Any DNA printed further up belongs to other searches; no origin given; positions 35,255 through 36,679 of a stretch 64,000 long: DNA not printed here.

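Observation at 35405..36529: Catalytically dead DAHP synthase fused to an intact chorismate mutase, beside a separate active AroF: candidate pseudoenzyme regulatory system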

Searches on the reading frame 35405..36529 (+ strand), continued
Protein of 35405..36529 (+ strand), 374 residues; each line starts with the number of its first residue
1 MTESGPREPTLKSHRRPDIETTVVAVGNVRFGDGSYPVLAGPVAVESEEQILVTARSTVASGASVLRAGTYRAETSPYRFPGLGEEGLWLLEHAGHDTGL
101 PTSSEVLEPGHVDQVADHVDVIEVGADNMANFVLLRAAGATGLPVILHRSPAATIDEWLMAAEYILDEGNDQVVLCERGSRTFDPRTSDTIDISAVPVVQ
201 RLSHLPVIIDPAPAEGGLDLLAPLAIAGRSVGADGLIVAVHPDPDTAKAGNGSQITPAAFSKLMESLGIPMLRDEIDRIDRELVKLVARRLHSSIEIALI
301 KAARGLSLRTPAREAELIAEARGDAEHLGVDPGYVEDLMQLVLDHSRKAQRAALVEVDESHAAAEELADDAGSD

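Call 6: find_homologous_proteins(query=window:35405-36529:+, max_evalue=1e-20)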
Query window:35405-36529:+ (374 aa): 5277 proteins with E <= 1e-20 among 8000 candidates; the best 120 are listed.
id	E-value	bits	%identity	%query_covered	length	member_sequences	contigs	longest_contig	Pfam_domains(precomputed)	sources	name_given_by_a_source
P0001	6.1e-233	790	98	100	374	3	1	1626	PF00793.27,PF01817.27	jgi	jgi:3-deoxy-7-phosphoheptulonate synthase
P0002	4.5e-203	692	88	97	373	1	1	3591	PF00793.27,PF01817.27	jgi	jgi:3-deoxy-7-phosphoheptulonate synthase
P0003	1.6e-197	674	85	98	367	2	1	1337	PF00793.27,PF01817.27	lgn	-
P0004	2.3e-196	670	87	94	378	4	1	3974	PF00793.27,PF01817.27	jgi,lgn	jgi:3-deoxy-7-phosphoheptulonate synthase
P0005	3.0e-183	627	78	98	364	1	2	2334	PF00793.27,PF01817.27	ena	-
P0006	1.2e-181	622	80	95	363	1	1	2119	PF00793.27,PF01817.27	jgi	-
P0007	3.5e-179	614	78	95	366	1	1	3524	PF00793.27,PF01817.27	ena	-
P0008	5.9e-172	590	75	95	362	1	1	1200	PF00793.27,PF01817.27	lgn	-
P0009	3.1e-171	587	74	97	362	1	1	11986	PF00793.27,PF01817.27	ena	-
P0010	9.7e-171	586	75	95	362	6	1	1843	PF00793.27,PF01817.27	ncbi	-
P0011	2.6e-169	581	74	95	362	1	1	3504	PF00793.27,PF01817.27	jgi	jgi:3-deoxy-7-phosphoheptulonate synthase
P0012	1.3e-168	579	75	93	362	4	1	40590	PF00793.27,PF01817.27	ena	-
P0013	2.1e-168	578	76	95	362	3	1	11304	PF00793.27,PF01817.27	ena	-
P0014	2.1e-168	578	74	96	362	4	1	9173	PF00793.27,PF01817.27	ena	-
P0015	2.3e-168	578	74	95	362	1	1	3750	PF00793.27,PF01817.27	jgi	-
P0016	2.5e-168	578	74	95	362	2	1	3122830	PF00793.27,PF01817.27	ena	-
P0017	9.2e-168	576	72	95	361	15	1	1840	PF00793.27,PF01817.27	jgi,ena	-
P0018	6.0e-167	573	74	95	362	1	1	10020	PF00793.27,PF01817.27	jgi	jgi:3-deoxy-7-phosphoheptulonate synthase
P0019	8.9e-167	573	74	93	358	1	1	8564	PF00793.27,PF01817.27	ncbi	-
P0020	2.8e-166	571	74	94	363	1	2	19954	PF00793.27,PF01817.27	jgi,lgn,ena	-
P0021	4.1e-166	571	75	95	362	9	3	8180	PF00793.27,PF01817.27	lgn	-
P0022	4.9e-166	570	74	97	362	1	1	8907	PF00793.27,PF01817.27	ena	-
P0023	9.6e-166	569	73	95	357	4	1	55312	PF00793.27,PF01817.27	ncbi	-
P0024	3.7e-165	567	74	93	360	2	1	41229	PF00793.27,PF01817.27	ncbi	-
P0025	4.5e-165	567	73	95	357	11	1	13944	PF00793.27,PF01817.27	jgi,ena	-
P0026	4.9e-165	567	73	95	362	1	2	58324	PF00793.27,PF01817.27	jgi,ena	jgi:3-deoxy-7-phosphoheptulonate synthase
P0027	5.2e-165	567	75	90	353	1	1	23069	PF00793.27,PF01817.27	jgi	jgi:3-deoxy-7-phosphoheptulonate synthase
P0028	5.3e-165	567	75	93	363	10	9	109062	PF00793.27,PF01817.27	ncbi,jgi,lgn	-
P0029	1.2e-164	566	73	94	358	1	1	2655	PF00793.27,PF01817.27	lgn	-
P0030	3.6e-164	564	73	93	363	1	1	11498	PF00793.27,PF01817.27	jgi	jgi:3-deoxy-7-phosphoheptulonate synthase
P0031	5.1e-164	564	70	95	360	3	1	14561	PF00793.27,PF01817.27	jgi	-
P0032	5.4e-164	564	72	93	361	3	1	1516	PF00793.27,PF01817.27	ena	-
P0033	6.0e-164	564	73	93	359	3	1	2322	PF00793.27,PF01817.27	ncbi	-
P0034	6.0e-164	564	74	93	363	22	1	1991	PF00793.27,PF01817.27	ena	-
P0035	6.4e-164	563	73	94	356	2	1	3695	PF00793.27,PF01817.27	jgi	jgi:3-deoxy-7-phosphoheptulonate synthase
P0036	2.9e-163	561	74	93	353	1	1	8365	PF00793.27,PF01817.27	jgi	jgi:3-deoxy-7-phosphoheptulonate synthase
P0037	4.7e-163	561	72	93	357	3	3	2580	PF00793.27,PF01817.27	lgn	-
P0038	4.8e-163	561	72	95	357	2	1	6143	PF00793.27,PF01817.27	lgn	-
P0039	6.0e-163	560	75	93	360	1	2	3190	PF00793.27,PF01817.27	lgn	-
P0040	7.3e-163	560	73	93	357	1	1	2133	PF00793.27,PF01817.27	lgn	-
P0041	1.5e-162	559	74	94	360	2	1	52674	PF00793.27,PF01817.27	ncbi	-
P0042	2.9e-162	558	71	95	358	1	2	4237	PF00793.27,PF01817.27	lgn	-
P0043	8.7e-162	556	73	93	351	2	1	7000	PF00793.27,PF01817.27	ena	-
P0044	1.8e-161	555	71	93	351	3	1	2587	PF00793.27,PF01817.27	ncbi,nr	ncbi:MAG: 3-deoxy-7-phosphoheptulonate synthase, partial [Acidimicrobiia bacterium]|nr:3-deoxy-7-pho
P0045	2.1e-161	555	73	95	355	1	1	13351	PF00793.27,PF01817.27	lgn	-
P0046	2.9e-161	555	72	95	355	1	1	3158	PF00793.27,PF01817.27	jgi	-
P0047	3.4e-161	554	72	93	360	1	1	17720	PF00793.27,PF01817.27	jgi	-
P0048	5.2e-161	554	71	95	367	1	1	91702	PF00793.27,PF01817.27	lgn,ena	-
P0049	5.9e-161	554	71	93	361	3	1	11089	PF00793.27,PF01817.27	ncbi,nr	ncbi:MAG: 3-deoxy-7-phosphoheptulonate synthase [Acidimicrobiia bacterium]|nr:3-deoxy-7-phosphoheptu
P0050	6.5e-161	554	72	95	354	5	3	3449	PF00793.27,PF01817.27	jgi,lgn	-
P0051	1.0e-160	553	73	93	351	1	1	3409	PF00793.27,PF01817.27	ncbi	-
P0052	1.2e-160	553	73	93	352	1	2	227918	PF00793.27,PF01817.27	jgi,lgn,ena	-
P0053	1.3e-160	553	72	93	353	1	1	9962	PF00793.27,PF01817.27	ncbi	-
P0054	1.7e-160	552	73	94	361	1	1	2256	PF00793.27,PF01817.27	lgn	-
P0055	2.3e-160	552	72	93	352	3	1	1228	PF00793.27,PF01817.27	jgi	jgi:3-deoxy-7-phosphoheptulonate synthase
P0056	2.8e-160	551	71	95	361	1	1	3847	PF00793.27,PF01817.27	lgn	-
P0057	3.3e-160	551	72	93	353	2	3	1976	PF00793.27,PF01817.27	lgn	-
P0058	3.8e-160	551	73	93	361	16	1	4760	PF00793.27,PF01817.27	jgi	jgi:3-deoxy-7-phosphoheptulonate synthase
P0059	3.9e-160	551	71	95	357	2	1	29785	PF00793.27,PF01817.27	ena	-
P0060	5.8e-160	550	71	95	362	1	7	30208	PF00793.27,PF01817.27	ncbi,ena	-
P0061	6.6e-160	550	72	93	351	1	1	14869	PF00793.27,PF01817.27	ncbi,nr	ncbi:MAG: 3-deoxy-7-phosphoheptulonate synthase [Acidimicrobiia bacterium]|nr:3-deoxy-7-phosphoheptu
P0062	7.4e-160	550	71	93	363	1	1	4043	PF00793.27,PF01817.27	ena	-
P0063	9.8e-160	550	71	94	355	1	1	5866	PF00793.27,PF01817.27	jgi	jgi:3-deoxy-7-phosphoheptulonate synthase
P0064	1.2e-159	549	71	94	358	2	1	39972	PF00793.27,PF01817.27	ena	-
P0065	1.2e-159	549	71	93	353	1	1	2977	PF00793.27,PF01817.27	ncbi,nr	ncbi:MAG: 3-deoxy-7-phosphoheptulonate synthase [bacterium]|nr:3-deoxy-7-phosphoheptulonate synthase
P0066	1.3e-159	549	72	93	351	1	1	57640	PF00793.27,PF01817.27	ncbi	-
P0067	1.5e-159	549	72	94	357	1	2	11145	PF00793.27,PF01817.27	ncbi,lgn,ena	-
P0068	1.9e-159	549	72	93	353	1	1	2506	PF00793.27,PF01817.27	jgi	jgi:3-deoxy-7-phosphoheptulonate synthase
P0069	2.2e-159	549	71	95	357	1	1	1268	PF00793.27,PF01817.27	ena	-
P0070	2.2e-159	548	70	94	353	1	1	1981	PF00793.27,PF01817.27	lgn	-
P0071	2.3e-159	548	72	93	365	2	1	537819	PF00793.27,PF01817.27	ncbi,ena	-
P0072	2.9e-159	548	73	93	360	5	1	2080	PF00793.27,PF01817.27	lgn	-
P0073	3.1e-159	548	71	94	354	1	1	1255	PF00793.27,PF01817.27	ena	-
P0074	3.2e-159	548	72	93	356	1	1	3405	PF00793.27,PF01817.27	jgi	jgi:3-deoxy-7-phosphoheptulonate synthase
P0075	3.4e-159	548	71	94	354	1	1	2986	PF00793.27,PF01817.27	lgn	-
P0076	3.6e-159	548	72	93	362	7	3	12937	PF00793.27,PF01817.27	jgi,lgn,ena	jgi:3-deoxy-7-phosphoheptulonate synthase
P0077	6.5e-159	547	71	95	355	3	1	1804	PF00793.27,PF01817.27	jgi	jgi:3-deoxy-7-phosphoheptulonate synthase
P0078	8.0e-159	547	71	93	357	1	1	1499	PF00793.27,PF01817.27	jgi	jgi:3-deoxy-7-phosphoheptulonate synthase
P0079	9.6e-159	546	72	93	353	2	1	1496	PF00793.27,PF01817.27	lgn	-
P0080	1.1e-158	546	71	93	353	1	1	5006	PF00793.27,PF01817.27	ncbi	-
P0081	1.2e-158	546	71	95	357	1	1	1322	PF00793.27,PF01817.27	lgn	-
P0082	1.2e-158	546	71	95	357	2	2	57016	PF00793.27,PF01817.27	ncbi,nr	ncbi:MAG: 3-deoxy-7-phosphoheptulonate synthase [Acidimicrobiia bacterium]|nr:3-deoxy-7-phosphoheptu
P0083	1.3e-158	546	71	93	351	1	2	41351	PF00793.27,PF01817.27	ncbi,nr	ncbi:MAG: 3-deoxy-7-phosphoheptulonate synthase [Acidimicrobiia bacterium]|nr:3-deoxy-7-phosphoheptu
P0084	1.4e-158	546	70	94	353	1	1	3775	PF00793.27,PF01817.27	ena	-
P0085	1.4e-158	546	71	93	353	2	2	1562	PF00793.27,PF01817.27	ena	-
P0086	1.5e-158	546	72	94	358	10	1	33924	PF00793.27,PF01817.27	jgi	jgi:3-deoxy-7-phosphoheptulonate synthase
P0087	1.5e-158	546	69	93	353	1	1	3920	PF00793.27,PF01817.27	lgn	-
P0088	1.6e-158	546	71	93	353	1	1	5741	PF00793.27,PF01817.27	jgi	jgi:3-deoxy-7-phosphoheptulonate synthase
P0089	1.7e-158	546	70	95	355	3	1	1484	PF00793.27,PF01817.27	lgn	-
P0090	2.0e-158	545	70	94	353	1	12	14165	PF00793.27,PF01817.27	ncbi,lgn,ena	-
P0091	2.8e-158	545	71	93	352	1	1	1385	PF00793.27,PF01817.27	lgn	-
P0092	2.9e-158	545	71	93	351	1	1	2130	PF00793.27,PF01817.27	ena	-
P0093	3.2e-158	545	70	93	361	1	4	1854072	PF00793.27,PF01817.27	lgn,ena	-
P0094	3.6e-158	545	72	93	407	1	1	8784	PF00793.27,PF01817.27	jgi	jgi:3-deoxy-7-phosphoheptulonate synthase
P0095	4.6e-158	544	70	95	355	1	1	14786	PF00793.27,PF01817.27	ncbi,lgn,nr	ncbi:MAG: 3-deoxy-7-phosphoheptulonate synthase [Actinomycetota bacterium]|nr:3-deoxy-7-phosphoheptu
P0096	5.6e-158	544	71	93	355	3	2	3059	PF00793.27,PF01817.27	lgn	-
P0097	8.3e-158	543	71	94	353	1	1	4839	PF00793.27,PF01817.27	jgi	jgi:3-deoxy-7-phosphoheptulonate synthase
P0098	8.8e-158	543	71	93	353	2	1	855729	PF00793.27,PF01817.27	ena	-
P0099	9.3e-158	543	73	93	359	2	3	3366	PF00793.27,PF01817.27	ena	-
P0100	1.1e-157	543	71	93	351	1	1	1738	PF00793.27,PF01817.27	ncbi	-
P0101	1.3e-157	543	72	93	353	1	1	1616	PF00793.27,PF01817.27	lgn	-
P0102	1.4e-157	543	71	93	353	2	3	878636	PF00793.27,PF01817.27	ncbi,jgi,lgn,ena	ncbi:MAG: bifunctional 3-deoxy-7-phosphoheptulonate synthase/chorismate mutase [Acidimicrobiia bacte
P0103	1.5e-157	543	71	93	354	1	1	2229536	PF00793.27,PF01817.27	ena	-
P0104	1.7e-157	542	71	94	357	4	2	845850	PF00793.27,PF01817.27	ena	-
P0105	2.2e-157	542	69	95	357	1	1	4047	PF00793.27,PF01817.27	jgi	jgi:3-deoxy-7-phosphoheptulonate synthase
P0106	2.8e-157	542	70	95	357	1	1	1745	PF00793.27,PF01817.27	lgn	-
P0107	2.9e-157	542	70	93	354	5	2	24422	PF00793.27,PF01817.27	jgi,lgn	jgi:3-deoxy-7-phosphoheptulonate synthase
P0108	3.5e-157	541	70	94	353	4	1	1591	PF00793.27,PF01817.27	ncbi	-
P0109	3.5e-157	541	70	97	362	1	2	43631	PF00793.27,PF01817.27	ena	-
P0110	3.9e-157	541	71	94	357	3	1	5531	PF00793.27,PF01817.27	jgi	jgi:3-deoxy-7-phosphoheptulonate synthase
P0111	4.8e-157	541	71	95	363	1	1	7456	PF00793.27,PF01817.27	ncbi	-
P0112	6.2e-157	540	73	93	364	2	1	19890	PF00793.27,PF01817.27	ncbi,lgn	ncbi:MAG: bifunctional 3-deoxy-7-phosphoheptulonate synthase/chorismate mutase [Acidimicrobiia bacte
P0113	7.2e-157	540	71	94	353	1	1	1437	PF00793.27,PF01817.27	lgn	-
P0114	8.1e-157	540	71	93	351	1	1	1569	PF00793.27,PF01817.27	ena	-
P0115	8.3e-157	540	71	93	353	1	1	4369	PF00793.27,PF01817.27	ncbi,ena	-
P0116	9.5e-157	540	71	93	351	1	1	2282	PF00793.27,PF01817.27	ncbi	-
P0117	9.6e-157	540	72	93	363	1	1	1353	PF00793.27,PF01817.27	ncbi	-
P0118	1.6e-156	539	71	93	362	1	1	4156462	PF00793.27,PF01817.27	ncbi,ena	-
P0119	1.9e-156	539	71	93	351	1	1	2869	PF00793.27,PF01817.27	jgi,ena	-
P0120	2.1e-156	539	70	94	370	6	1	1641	PF00793.27,PF01817.27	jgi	-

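Call 21: search_protein_representatives(protein=window:35405-36529:+)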
Query: 374 residues. Proteins with E-value up to 0.001 (for the whole library): 7521; up to 1e-10: 3865; up to 1e-30: 1121. The best 150 are listed.
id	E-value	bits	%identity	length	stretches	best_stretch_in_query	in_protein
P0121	7.2e-114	397.1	54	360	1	8-358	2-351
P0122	1.3e-106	373.2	48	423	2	30-267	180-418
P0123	1.1e-96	340.6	69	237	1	8-231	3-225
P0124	4.7e-89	315.5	43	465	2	38-265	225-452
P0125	5.6e-75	269.2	44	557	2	21-267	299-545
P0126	1.0e-74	268.3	43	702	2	19-268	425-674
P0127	1.4e-72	261.3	42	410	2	20-271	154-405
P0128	4.8e-72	259.6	43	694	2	14-268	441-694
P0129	6.1e-72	259.2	40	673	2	9-266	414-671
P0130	1.6e-71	257.8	42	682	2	21-267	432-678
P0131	2.2e-71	257.3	44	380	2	15-268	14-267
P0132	3.4e-71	256.8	44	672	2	6-267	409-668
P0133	4.0e-71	256.5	45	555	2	6-267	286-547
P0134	1.9e-70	254.3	44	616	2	15-268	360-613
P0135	2.2e-70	254.1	48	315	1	5-267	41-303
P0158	1.1e-66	241.9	52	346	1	14-260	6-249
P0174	5.1e-65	236.4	43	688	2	13-267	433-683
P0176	1.0e-64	235.4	44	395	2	28-271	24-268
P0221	9.3e-61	222.4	45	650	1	29-267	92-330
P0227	3.4e-60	220.6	36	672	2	17-266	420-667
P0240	4.1e-59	217.0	44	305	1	16-269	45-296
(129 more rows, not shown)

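Call 24: find_related_loci(query=window:35405-36529:+, collection=genome_contigs, flank=10000)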
Query window:35405-36529:+ (374 aa) in genome_contigs; peptide patterns used: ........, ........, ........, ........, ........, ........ (x = any residue, [..] = any of these).
600 stretches matched a pattern (row limit reached: there are more); 522 encode a relative of the query (tblastn E <= 1e-3); the best 80 are kept; 80 distinct loci.
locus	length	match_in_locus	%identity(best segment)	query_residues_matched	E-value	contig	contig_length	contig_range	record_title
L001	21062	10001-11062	71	1-354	2e-166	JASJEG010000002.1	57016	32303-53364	MAG: Acidimicrobiia bacterium isolate MO_207.B6 MO_207.c_31, whole genome shotgun sequence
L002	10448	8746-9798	70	4-354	3e-165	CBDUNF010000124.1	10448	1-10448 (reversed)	MAG TPA_asm: uncultured bacterium isolate SRR22808118_binner23_Refined_49 genome assembly, contig: ERZ25043431.4965, who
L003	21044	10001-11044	71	8-354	5e-163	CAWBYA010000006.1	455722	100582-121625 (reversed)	MAG: uncultured Acidimicrobiia bacterium isolate MFD09779.bin.1.81 genome assembly, contig: contig_38417, whole genome s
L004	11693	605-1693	71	1-366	4e-163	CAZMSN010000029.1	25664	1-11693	MAG TPA_asm: uncultured Acidimicrobiaceae bacterium isolate binchicken_co89_470 genome assembly, contig: NODE_3039_lengt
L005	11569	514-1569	70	4-354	1e-162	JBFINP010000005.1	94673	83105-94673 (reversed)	MAG: Acidimicrobiia bacterium isolate Mix_sand12.2021.10.G.66 k141_1339660_length_94673_cov_36.5656, whole genome shotgu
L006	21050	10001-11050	71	8-356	2e-162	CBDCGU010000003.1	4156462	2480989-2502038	MAG: Acidimicrobiia bacterium isolate 6749b232-f2df-4c02-bc6f-726ef32645bf genome assembly, contig: contig_3, whole geno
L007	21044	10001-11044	70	4-351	4e-161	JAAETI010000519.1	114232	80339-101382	MAG: bacterium isolate Vin_3 VinG_CONTIG1645651, whole genome shotgun sequence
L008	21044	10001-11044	71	8-354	8e-160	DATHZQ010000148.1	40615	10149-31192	MAG TPA_asm: Acidimicrobiia bacterium isolate SMAG_U16242 k141_700714, whole genome shotgun sequence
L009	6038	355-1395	67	8-354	4e-153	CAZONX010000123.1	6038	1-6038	MAG TPA_asm: uncultured Acidimicrobiaceae bacterium isolate SRP155585_co2_211 genome assembly, contig: NODE_12781_length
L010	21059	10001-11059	64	8-360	6e-149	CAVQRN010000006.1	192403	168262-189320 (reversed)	MAG: uncultured Actinomycetota bacterium isolate MFD09779.bin.2.174 genome assembly, contig: contig_42603, whole genome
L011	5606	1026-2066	68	8-354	1e-146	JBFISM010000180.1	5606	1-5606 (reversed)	MAG: Acidimicrobiia bacterium isolate Mix_sand13.2021.11.D.7 k141_123818_length_5606_cov_17.7462, whole genome shotgun s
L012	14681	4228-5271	65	7-354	1e-144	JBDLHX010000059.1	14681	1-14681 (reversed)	MAG: Actinomycetota bacterium isolate MAG003 MAG003_59, whole genome shotgun sequence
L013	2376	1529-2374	74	8-289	2e-149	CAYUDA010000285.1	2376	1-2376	MAG TPA_asm: uncultured Acidimicrobiaceae bacterium isolate SRP185410_co2_234 genome assembly, contig: NODE_85100_length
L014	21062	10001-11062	74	1-354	3e-176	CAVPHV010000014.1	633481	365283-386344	MAG: uncultured Acidimicrobiia bacterium isolate MFD09964.bin.1.311 genome assembly, contig: contig_3559, whole genome s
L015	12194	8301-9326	57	9-351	2e-121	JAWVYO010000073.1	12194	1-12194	MAG: Acidimicrobiia bacterium isolate HN14.bin.5 k141_483825_length_12194_cov_13.0000, whole genome shotgun sequence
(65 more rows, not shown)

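Call 41: find_encoding_contigs(protein=P0121, flank=8000, max_places=3)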
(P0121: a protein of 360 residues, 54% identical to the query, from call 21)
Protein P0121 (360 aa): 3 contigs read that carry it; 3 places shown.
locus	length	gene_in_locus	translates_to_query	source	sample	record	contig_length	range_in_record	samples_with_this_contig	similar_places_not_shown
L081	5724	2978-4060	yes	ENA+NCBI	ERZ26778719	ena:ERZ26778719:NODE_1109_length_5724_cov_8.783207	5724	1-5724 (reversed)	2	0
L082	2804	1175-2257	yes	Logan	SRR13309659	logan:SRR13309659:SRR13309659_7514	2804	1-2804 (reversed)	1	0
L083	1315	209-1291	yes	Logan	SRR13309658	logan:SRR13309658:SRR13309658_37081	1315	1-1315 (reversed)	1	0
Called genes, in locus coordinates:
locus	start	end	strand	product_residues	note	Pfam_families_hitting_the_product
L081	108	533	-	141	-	PF04314:LpqE-like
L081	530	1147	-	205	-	PF02630:SCO1-SenC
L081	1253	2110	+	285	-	PF02645:DegV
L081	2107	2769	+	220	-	PF02660:G3P_acyltransf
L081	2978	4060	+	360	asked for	PF00793:DAHP_synth_1, PF03102:NeuB, PF01817:CM_2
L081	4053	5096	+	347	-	PF03807:F420_oxidored (faint), PF02153:PDH_N, PF20463:PDH_C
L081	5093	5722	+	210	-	?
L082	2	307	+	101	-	?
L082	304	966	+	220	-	PF02660:G3P_acyltransf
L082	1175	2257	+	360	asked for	PF00793:DAHP_synth_1, PF03102:NeuB, PF01817:CM_2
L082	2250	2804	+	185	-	?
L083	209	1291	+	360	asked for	PF00793:DAHP_synth_1, PF03102:NeuB, PF01817:CM_2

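Call 43: list_cluster_members(proteins=[P0121, P0176, P0158])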
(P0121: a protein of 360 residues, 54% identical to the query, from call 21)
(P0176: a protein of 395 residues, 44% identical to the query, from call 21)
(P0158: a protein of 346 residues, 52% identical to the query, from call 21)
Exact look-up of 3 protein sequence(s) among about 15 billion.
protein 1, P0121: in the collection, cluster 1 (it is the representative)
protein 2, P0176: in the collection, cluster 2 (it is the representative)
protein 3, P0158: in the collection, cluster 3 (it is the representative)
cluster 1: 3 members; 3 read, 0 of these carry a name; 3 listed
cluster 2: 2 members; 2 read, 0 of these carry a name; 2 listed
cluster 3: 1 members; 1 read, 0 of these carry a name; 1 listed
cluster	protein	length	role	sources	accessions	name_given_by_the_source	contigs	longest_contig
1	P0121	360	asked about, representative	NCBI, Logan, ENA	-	-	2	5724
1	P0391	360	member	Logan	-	-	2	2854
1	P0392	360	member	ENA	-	-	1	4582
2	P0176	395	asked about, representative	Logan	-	-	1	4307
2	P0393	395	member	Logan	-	-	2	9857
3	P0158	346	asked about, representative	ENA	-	-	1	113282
